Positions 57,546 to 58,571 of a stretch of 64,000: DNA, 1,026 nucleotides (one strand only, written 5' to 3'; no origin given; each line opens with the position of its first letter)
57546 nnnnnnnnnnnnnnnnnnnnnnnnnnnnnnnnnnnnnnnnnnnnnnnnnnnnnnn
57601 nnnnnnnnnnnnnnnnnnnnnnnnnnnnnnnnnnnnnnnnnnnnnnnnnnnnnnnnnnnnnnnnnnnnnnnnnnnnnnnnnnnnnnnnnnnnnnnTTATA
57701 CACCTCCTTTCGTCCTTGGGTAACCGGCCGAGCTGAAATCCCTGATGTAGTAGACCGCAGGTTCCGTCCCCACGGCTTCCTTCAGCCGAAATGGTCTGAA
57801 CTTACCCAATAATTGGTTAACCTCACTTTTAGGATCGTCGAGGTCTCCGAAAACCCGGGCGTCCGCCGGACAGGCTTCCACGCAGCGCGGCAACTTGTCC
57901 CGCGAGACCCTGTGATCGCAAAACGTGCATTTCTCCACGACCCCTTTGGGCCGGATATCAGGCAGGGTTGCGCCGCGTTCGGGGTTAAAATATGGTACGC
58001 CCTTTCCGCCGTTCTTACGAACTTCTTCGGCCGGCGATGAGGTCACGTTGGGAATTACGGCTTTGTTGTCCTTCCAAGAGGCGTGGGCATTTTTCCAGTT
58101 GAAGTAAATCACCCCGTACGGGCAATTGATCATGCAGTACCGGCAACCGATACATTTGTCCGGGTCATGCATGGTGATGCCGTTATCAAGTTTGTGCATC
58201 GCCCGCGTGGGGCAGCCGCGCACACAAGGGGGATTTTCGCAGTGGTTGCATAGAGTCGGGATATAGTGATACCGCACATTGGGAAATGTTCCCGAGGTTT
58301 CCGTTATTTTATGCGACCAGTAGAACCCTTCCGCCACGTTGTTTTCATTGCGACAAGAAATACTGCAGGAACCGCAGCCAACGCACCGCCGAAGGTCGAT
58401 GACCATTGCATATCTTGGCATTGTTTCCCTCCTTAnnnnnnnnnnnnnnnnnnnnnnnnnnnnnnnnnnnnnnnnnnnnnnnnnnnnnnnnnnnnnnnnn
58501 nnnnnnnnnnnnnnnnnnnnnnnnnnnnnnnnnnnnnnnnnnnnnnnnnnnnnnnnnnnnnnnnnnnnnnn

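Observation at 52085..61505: Ten-gene minus-strand operon: PsrABC-like molybdoenzyme with an unusual accessory set (receiver-like, TorD-like, FmdE, MoeA-like, TauE, tandem HdrC-like)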

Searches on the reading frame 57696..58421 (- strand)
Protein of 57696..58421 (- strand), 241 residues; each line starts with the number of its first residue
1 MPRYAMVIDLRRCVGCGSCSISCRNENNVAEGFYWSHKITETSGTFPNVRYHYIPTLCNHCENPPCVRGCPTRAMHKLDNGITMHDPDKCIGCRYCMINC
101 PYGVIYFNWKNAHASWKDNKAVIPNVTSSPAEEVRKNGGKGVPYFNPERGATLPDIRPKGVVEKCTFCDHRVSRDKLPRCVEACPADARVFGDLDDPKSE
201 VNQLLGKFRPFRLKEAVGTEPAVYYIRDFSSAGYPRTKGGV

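Call 6: search_protein_families(library=pfam, proteins=[window:57696-58421:-], max_evalue=0.01)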
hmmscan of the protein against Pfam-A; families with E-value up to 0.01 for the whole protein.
window:57696-58421:- (241 aa): 13 families
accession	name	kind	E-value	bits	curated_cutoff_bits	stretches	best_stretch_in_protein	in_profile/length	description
PF13247.11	Fer4_11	-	5.4e-21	75.1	26.2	2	50-113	2-67/100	4Fe-4S dicluster domain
PF12838.12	Fer4_7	-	1.1e-13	51.9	27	2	89-188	1-52/52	4Fe-4S dicluster domain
PF13237.11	Fer4_10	-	5.5e-13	49.1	25.5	3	85-117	4-38/53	4Fe-4S dicluster domain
PF00037.32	Fer4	-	2.1e-12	46.7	21.1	2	85-106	3-24/24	4Fe-4S binding domain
PF12837.12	Fer4_6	-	5e-11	42.4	25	1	85-105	4-24/24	4Fe-4S binding domain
PF13187.11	Fer4_9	-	8.1e-11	42.2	27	2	89-187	1-50/52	4Fe-4S dicluster domain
PF12797.12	Fer4_2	-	1.9e-09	37.3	24.5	2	83-102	3-22/22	4Fe-4S binding domain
PF25160.1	LdpA_Fe-S-bd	-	3e-06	27.4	27.6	1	61-105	5-43/49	LdpA Fe-S cluster-binding domain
PF13484.11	Fer4_16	-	8.2e-06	26.9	30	0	89-111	1-22/66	4Fe-4S double cluster binding domain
PF13183.11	Fer4_8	-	4.4e-05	24.4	27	0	88-186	3-66/68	4Fe-4S dicluster domain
PF12798.12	Fer4_3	-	0.00034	21.7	27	0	90-103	1-14/15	4Fe-4S binding domain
PF14697.11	Fer4_21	-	0.0014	19.2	35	1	58-104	8-56/59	4Fe-4S dicluster domain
PF12800.12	Fer4_4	-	0.0047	17.6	24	0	87-103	1-17/17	4Fe-4S binding domain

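Call 7: search_protein_families(library=ncbifam, proteins=[window:57696-58421:-], max_evalue=0.001)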
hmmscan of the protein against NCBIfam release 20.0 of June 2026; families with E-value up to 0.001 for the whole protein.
window:57696-58421:- (241 aa): 41 families (the best 25 are shown)
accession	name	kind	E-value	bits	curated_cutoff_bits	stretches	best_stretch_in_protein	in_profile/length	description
NF041715.1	arsenate_red_ArrB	equivalog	1.2e-98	329.3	450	1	3-230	2-229/233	arsenate respiratory reductase iron-sulfur subunit ArrB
NF045797.1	DsrO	equivalog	2.6e-57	194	200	2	3-115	43-160/235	sulfate reduction electron transfer complex DsrMKJOP subunit DsrO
TIGR03149.1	cyt_nit_nrfC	equivalog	4.8e-46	156.9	377.6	2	3-113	38-150/225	cytochrome c nitrite reductase Fe-S protein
NF011569.0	PRK14993.1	equivalog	5.5e-45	153.7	416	2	3-111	43-153/244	tetrathionate reductase subunit TtrB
NF041782.1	mnquin_red_QrcC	equivalog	1.8e-43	149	400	2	4-131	1-142/239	menaquinone reductase iron-sulfur cluster-binding subunit QrcC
TIGR03478.1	DMSO_red_II_bet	subfamily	1e-35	123.2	480.7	2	40-113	113-187/321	DMSO reductase family type II enzyme, iron-sulfur subunit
TIGR02951.1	DMSO_dmsB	equivalog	6.7e-35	120.5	214.1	2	4-114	2-121/161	DMSO/selenate family reductase complex B subunit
NF042979.1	EthbenzDh_ebdB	equivalog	2.3e-30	105.7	740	2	31-109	128-205/354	ethylbenzene dehydrogenase subunit beta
NF008134.0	PRK10882.1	equivalog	1.6e-28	99.7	263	2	49-114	104-170/329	hydrogenase 2 operon protein HybA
NF045715.1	sulf_resp_HmcB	equivalog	1.8e-25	89.7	420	2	4-112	37-161/307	sulfate respiration complex iron-sulfur protein HmcB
NF038355.1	FDH3_beta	equivalog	3.2e-25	89.2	240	1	6-113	5-109/180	formate dehydrogenase FDH3 subunit beta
TIGR01660.1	narH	equivalog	3.4e-22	78.5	524.05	1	43-114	168-240/492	nitrate reductase subunit beta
NF009408.0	PRK12769.1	equivalog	6.7e-20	70.8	1003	1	6-113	5-110/659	formate-dependent uric acid utilization protein AegA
TIGR01582.1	FDH-beta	equivalog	1.3e-19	70.4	334.7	2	56-118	91-153/283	formate dehydrogenase subunit beta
NF009451.0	PRK12809.1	equivalog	3.1e-15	55.5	1154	1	8-106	7-103/639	formate-dependent uric acid utilization protein YgfT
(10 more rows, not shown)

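Call 25: find_encoding_contigs(protein=window:57696-58421:-, flank=10000, max_places=5)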
Protein window:57696-58421:- (241 aa): 22 contigs read that carry it; 5 places shown.
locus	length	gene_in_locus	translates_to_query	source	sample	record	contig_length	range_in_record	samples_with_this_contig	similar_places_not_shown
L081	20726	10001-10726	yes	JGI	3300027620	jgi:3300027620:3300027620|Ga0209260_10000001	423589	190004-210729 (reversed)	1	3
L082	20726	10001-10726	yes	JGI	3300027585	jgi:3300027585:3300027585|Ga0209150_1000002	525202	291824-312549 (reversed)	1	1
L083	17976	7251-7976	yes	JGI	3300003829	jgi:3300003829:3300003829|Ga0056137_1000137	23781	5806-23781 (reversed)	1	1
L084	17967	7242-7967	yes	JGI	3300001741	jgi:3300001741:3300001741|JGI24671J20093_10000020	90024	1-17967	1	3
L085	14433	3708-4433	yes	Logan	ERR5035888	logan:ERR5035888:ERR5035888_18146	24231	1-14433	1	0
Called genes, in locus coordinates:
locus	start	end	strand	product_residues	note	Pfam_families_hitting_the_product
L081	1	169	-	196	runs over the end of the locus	PF02677:QueH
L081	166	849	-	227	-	PF01168:Ala_racemase_N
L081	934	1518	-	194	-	PF02545:Maf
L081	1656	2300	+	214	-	PF02254:TrkA_N (weak), PF27252:AF_1314_C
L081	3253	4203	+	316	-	PF12974:Phosphonate-bd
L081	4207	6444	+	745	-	PF00672:HAMP, PF00158:Sigma54_activat, PF14532:Sigma54_activ_2, PF00004:AAA (weak), PF07724:AAA_2 (weak), PF07728:AAA_5, PF25601:AAA_lid_14, PF02954:HTH_8, +2 more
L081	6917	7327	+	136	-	-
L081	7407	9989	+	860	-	PF10518:TAT_signal (faint), PF04879:Molybdop_Fe4S4, PF00384:Molybdopterin, PF01568:Molydop_binding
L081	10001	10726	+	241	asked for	PF12838:Fer4_7 (weak), PF13247:Fer4_11, PF00037:Fer4 (weak), PF12797:Fer4_2 (weak), PF13237:Fer4_10 (weak), PF12837:Fer4_6, PF12838:Fer4_7 (weak), PF13187:Fer4_9 (weak), +3 more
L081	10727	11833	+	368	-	PF03916:NrfD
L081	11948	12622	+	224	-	PF02613:Nitrate_red_del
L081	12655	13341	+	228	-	PF02663:FmdE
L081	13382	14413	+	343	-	PF00994:MoCF_biosynth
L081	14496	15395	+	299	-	PF01925:TauE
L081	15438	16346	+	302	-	PF12838:Fer4_7 (faint), PF13183:Fer4_8 (faint), PF13534:Fer4_17 (faint), PF13187:Fer4_9 (weak), PF13237:Fer4_10 (faint)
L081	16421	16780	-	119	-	PF02694:UPF0060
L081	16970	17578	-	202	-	PF02754:CCG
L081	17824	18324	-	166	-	-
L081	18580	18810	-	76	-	PF13192:Thioredoxin_3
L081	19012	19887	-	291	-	PF03773:ArsP_1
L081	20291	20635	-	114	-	PF12840:HTH_20, PF01022:HTH_5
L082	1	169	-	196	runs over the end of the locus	PF02677:QueH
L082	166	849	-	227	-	PF01168:Ala_racemase_N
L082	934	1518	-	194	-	PF02545:Maf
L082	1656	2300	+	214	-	PF02254:TrkA_N (weak), PF27252:AF_1314_C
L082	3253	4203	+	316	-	PF12974:Phosphonate-bd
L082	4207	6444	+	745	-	PF00672:HAMP, PF00158:Sigma54_activat, PF14532:Sigma54_activ_2, PF00004:AAA (weak), PF07724:AAA_2 (weak), PF07728:AAA_5, PF25601:AAA_lid_14, PF02954:HTH_8, +2 more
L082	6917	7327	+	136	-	-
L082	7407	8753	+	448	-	PF10518:TAT_signal (weak), PF04879:Molybdop_Fe4S4, PF00384:Molybdopterin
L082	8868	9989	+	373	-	PF01568:Molydop_binding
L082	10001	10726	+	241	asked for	PF12838:Fer4_7 (weak), PF13247:Fer4_11, PF00037:Fer4 (weak), PF12797:Fer4_2 (weak), PF13237:Fer4_10 (weak), PF12837:Fer4_6, PF12838:Fer4_7 (weak), PF13187:Fer4_9 (weak), +3 more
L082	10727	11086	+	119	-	PF03916:NrfD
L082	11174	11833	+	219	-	PF03916:NrfD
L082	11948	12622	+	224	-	PF02613:Nitrate_red_del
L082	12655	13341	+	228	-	PF02663:FmdE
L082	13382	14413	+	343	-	PF00994:MoCF_biosynth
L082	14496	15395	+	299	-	PF01925:TauE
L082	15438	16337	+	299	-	PF12838:Fer4_7 (faint), PF13534:Fer4_17 (faint), PF13183:Fer4_8 (weak), PF13187:Fer4_9 (weak), PF13237:Fer4_10 (faint)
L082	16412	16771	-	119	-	PF02694:UPF0060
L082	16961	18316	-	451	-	PF02754:CCG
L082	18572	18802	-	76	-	PF13192:Thioredoxin_3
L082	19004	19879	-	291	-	PF03773:ArsP_1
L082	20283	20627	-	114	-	PF12840:HTH_20, PF01022:HTH_5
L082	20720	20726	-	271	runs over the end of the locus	PF00528:BPD_transp_1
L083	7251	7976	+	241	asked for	PF12838:Fer4_7 (weak), PF13247:Fer4_11, PF00037:Fer4 (weak), PF12797:Fer4_2 (weak), PF13237:Fer4_10 (weak), PF12837:Fer4_6, PF12838:Fer4_7 (weak), PF13187:Fer4_9 (weak), +3 more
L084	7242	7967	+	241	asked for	PF12838:Fer4_7 (weak), PF13247:Fer4_11, PF00037:Fer4 (weak), PF12797:Fer4_2 (weak), PF13237:Fer4_10 (weak), PF12837:Fer4_6, PF12838:Fer4_7 (weak), PF13187:Fer4_9 (weak), +3 more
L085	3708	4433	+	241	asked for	PF12838:Fer4_7 (weak), PF13247:Fer4_11, PF00037:Fer4 (weak), PF12797:Fer4_2 (weak), PF13237:Fer4_10 (weak), PF12837:Fer4_6, PF12838:Fer4_7 (weak), PF13187:Fer4_9 (weak), +3 more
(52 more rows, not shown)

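Call 28: list_cluster_members(proteins=[window:57696-58421:-, window:55081-55767:-, window:54009-55040:-, window:53027-53926:-, window:52085-52984:-, window:61095-61505:-, window:55800-56483:-])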
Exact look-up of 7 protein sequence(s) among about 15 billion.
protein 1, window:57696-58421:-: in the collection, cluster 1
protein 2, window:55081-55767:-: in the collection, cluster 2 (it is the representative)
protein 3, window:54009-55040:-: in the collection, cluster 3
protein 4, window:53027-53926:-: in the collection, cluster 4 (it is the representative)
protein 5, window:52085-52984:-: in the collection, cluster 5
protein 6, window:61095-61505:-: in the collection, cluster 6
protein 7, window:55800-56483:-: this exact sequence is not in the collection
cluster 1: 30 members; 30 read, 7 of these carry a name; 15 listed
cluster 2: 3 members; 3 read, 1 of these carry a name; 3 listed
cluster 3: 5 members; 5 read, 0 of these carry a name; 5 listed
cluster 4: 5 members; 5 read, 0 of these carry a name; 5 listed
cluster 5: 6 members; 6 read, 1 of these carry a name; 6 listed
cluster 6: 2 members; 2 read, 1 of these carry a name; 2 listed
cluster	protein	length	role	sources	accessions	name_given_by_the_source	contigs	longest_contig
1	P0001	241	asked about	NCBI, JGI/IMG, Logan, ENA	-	-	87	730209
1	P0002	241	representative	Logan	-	-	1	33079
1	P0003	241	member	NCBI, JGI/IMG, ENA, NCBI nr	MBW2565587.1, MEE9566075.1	MAG: 4Fe-4S dicluster domain-containing protein [Deltaproteobacteria bacterium] | 4Fe-4S dicluster domain-containing protein [Deltaproteobacteria bacterium]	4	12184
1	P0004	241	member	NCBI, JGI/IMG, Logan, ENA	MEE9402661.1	MAG: 4Fe-4S dicluster domain-containing protein [Desulfobacteria bacterium] | molybdopterin-containing oxidoreductase family iron-sulfur binding subunit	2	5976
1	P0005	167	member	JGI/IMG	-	molybdopterin-containing oxidoreductase family iron-sulfur binding subunit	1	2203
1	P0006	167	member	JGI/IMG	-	molybdopterin-containing oxidoreductase family iron-sulfur binding subunit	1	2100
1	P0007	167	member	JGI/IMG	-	molybdopterin-containing oxidoreductase family iron-sulfur binding subunit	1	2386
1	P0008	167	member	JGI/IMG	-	molybdopterin-containing oxidoreductase family iron-sulfur binding subunit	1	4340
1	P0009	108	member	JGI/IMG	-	molybdopterin-containing oxidoreductase family iron-sulfur binding subunit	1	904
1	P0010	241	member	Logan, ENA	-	-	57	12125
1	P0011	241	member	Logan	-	-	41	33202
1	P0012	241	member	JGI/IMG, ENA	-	-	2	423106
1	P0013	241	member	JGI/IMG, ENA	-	-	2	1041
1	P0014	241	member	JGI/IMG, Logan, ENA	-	-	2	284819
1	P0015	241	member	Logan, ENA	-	-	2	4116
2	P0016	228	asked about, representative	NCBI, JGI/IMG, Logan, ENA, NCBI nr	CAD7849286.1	MAG: Formylmethanofuran dehydrogenase subunit E [Olavius algarvensis Delta 4 endosymbiont]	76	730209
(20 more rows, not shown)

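Call 66: search_solved_structures(query=L081:3253-4203:+, max_evalue=0.001)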
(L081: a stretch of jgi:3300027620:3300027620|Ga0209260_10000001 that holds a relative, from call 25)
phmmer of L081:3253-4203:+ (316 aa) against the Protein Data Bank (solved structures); distinct sequences matched with E-value up to 0.001: 18.
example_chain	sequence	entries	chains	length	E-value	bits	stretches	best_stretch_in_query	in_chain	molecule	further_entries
6x6b_A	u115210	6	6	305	2.3e-55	191.1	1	56-309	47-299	ArrX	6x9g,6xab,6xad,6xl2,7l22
6x8w_A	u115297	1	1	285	3.5e-54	187.2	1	56-309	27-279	ArrX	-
8ed5_A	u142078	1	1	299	3.9e-43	151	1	54-302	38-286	Putative periplasmic phosphite-binding-like protein (Pbl) PtxB-like protein designated Aio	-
6esk_A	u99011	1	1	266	2.1e-42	148.6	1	72-302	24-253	Putative periplasmic phosphite-binding-like protein (Pbl) PtxB-like protein designated Aio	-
6esv_A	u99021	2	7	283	2.2e-42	148.5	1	71-302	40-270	Putative periplasmic phosphite-binding-like protein (Pbl) PtxB-like protein designated Aio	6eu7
3p7i_A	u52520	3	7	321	3e-15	59.4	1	134-307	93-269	PhnD, subunit of alkylphosphonate ABC transporter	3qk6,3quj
3s4u_A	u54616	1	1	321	1.6e-14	57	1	134-307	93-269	PhnD, subunit of alkylphosphonate ABC transporter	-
5o2j_A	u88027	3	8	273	2.2e-14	56.6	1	58-309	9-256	Probable phosphite transport system-binding protein PtxB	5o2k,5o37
3n5l_A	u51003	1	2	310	5.9e-14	55.2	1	133-307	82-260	Binding protein component of ABC phosphonate transporter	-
5jvb_A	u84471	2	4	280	6.8e-13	51.7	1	54-310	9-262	Phosphonate ABC transporter, periplasmic phosphonate-binding protein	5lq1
5lv1_A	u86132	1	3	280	8.3e-12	48.1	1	49-304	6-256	PtxB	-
6ght_A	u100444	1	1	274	8.5e-12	48.1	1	58-308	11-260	Probable phosphite transport system-binding protein HtxB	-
5me4_A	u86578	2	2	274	8.6e-12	48.1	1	58-308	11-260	Probable phosphite transport system-binding protein HtxB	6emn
6ghq_A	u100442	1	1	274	1.2e-11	47.6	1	58-308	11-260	Probable phosphite transport system-binding protein HtxB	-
7s6g_A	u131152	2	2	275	1.8e-06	30.6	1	153-308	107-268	Phosphonate ABC type transporter/ substrate binding component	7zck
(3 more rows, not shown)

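Call 67: search_protein_families(library=ncbifam, proteins=[L081:3253-4203:+, L081:4207-6444:+], max_evalue=0.001)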
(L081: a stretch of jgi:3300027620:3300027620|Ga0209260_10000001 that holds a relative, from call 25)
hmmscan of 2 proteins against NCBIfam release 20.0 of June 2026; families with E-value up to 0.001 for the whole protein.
L081:3253-4203:+ (316 aa): 3 families
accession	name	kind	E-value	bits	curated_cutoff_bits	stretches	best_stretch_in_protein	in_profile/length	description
TIGR01098.1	3A0109s03R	subfamily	4.5e-39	134.5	112.05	1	45-275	20-253/253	phosphate/phosphite/phosphonate ABC transporter substrate-binding protein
TIGR03431.1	PhnD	equivalog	2.6e-36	125.5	261.1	1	56-311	27-286/288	phosphonate ABC transporter substrate-binding protein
TIGR04553.1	ABC_peri_selen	hypoth_equivalog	6.7e-23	81.4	250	1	67-308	11-259/266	putative selenate ABC transporter substrate-binding protein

L081:4207-6444:+ (745 aa): 44 families (the best 25 are shown)
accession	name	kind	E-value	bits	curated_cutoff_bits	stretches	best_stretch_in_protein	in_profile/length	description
TIGR01817.1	nifA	equivalog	1.3e-115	387.2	528.85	1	367-719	115-483/534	nif-specific transcriptional activator NifA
NF041552.1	TF_PrdR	equivalog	2.5e-111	372.8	795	1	426-738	262-577/577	sigma-54 dependent transcriptional regulator PrdR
TIGR02915.1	PEP_resp_reg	equivalog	4.3e-110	368.6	502.6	1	419-740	128-445/445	PEP-CTERM-box response regulator transcription factor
NF008469.0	PRK11361.1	equivalog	1.3e-107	360.4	714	1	416-740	128-457/461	acetoacetate metabolism transcriptional regulator AtoC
NF007689.0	PRK10365.1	equivalog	6.3e-105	351.5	760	1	405-735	115-440/441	sigma-54-dependent response regulator transcription factor ZraR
NF050807.1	TransRegFlbDCaul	equivalog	7.6e-105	351.4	750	1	431-738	118-439/454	sigma-54-dependent transcriptional regulator FlbD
TIGR01818.1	ntrC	equivalog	6.2e-104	348.3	558.6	1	406-680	109-383/463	nitrogen regulation protein NR(I)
NF003451.0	PRK05022.1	equivalog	2.3e-102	343.3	476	1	368-740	120-511/512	nitric oxide reductase transcriptional regulator NorR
NF038308.1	RNA_repair_RtcR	equivalog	3.2e-96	323.3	650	1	426-740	175-519/530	RNA repair transcriptional activator RtcR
NF011958.0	PRK15429.1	equivalog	4.1e-94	316.5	830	1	426-744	374-691/692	formate hydrogenlyase transcriptional activator FlhA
NF041906.1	V4R_TF_MobR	exception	5.5e-91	305.7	999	1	424-737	225-544/544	phenol degradation transcriptional regulator MobR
NF041946.1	LuxO_transreg_Vib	equivalog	2.3e-90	303.6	800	1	410-738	111-461/463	quorum-sensing sigma-54 dependent transcriptional regulator LuxO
TIGR02329.1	propionate_PrpR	equivalog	1.7e-89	300.8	499.2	1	418-736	203-526/526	propionate catabolism operon regulatory protein PrpR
TIGR02974.1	phageshock_pspF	equivalog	7.7e-87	291.6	443.55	1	433-670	1-239/336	phage shock protein operon transcriptional activator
NF011953.0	PRK15424.1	equivalog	7.7e-85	285.5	703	1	407-737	195-534/538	propionate catabolism operon regulatory protein PrpR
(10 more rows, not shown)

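Call 72: search_protein_families(library=ncbifam, proteins=[L081:7407-9986:+], max_evalue=1e-100)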
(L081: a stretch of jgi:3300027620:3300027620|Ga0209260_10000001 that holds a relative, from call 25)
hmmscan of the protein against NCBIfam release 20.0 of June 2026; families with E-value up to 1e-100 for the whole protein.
L081:7407-9986:+ (860 aa): 1 family
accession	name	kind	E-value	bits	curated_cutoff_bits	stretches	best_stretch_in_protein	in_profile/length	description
NF041714.1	arsenate_red_ArrA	equivalog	0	1305.7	1600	1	20-859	2-847/848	arsenate respiratory reductase molybdopterin-containing subunit ArrA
